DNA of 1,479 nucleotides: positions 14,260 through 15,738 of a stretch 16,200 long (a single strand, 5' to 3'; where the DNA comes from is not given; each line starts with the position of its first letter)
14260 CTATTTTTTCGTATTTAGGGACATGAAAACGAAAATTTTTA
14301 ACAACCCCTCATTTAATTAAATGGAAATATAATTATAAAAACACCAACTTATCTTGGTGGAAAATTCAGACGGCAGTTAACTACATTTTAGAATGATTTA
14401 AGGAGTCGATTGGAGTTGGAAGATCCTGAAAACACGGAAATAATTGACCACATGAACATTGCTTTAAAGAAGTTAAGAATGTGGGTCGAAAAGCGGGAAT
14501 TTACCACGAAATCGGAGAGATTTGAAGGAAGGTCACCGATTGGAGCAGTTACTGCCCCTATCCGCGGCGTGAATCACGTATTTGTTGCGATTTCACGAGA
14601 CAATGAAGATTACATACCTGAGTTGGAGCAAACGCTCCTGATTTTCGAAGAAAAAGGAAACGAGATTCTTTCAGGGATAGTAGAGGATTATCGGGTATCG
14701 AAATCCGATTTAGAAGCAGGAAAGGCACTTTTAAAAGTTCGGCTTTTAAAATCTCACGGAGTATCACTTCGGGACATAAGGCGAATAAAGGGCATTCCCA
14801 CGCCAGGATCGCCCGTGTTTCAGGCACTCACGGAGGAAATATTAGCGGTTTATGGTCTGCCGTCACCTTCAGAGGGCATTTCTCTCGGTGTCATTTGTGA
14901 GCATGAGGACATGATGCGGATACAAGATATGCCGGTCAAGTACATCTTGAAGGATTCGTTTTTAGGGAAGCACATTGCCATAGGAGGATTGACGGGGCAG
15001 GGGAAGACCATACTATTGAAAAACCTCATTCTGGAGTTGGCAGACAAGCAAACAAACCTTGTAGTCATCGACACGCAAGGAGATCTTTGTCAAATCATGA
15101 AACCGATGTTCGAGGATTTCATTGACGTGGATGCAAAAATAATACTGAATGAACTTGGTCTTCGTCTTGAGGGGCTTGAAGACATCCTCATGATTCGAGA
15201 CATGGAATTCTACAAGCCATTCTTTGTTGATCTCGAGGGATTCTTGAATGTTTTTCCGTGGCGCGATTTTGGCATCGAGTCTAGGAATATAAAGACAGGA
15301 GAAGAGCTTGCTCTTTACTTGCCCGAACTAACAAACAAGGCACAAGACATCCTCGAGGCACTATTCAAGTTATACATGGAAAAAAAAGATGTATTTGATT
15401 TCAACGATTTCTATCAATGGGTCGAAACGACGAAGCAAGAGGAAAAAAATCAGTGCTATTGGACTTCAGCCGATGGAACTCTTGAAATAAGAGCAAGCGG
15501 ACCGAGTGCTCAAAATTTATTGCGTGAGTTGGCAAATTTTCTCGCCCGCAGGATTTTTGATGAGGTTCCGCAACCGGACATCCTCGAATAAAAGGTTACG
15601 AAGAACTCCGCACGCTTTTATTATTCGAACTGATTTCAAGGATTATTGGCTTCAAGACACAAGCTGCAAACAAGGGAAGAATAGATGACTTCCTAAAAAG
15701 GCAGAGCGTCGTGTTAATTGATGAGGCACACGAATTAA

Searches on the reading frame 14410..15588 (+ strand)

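Call 5: search_protein_families(library=pfam, proteins=[window:14410-15588:+], max_evalue=0.1)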
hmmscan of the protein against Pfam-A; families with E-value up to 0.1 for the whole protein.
window:14410-15588:+ (393 aa): 12 families
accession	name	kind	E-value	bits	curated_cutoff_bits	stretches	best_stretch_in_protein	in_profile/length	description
PF01935.23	DUF87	-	8.5e-10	39.5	23.2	1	178-382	15-174/220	Helicase HerA, central domain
PF10412.15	TrwB_AAD_bind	-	3.3e-05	23.4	20.5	1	187-247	16-69/387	Type IV secretion-system coupling protein DNA-binding domain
PF05872.18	HerA_C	-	0.00084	18.5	22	1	182-232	17-67/502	Helicase HerA-like C-terminal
PF20720.3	nSTAND3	-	0.0033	17.6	27.2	1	187-234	18-65/155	Novel STAND NTPase 3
PF04851.21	ResIII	-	0.0044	17.4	22.5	1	187-243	24-82/164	Type III restriction enzyme, res subunit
PF13401.12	AAA_22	-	0.0081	16.9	27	0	187-230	6-51/130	AAA domain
PF01580.24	FtsK_SpoIIIE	-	0.013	15.4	24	1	184-222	39-79/221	FtsK/SpoIIIE family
PF05729.18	NACHT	-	0.018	15.3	26.7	1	189-216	3-30/167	NACHT domain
PF25199.1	nSTAND_NTPase5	-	0.03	14.6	34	1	189-223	44-79/145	Novel STAND NTPase 5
PF01656.29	CbiA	-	0.077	13.4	25.4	0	191-230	4-43/125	CobQ/CobB/MinD/ParA nucleotide binding domain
PF03205.20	MobB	-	0.081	13.3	26.6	0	189-228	2-41/133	Molybdopterin guanine dinucleotide synthesis protein B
PF06414.18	Zeta_toxin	-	0.088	12.7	22.3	0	189-237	19-64/199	Zeta toxin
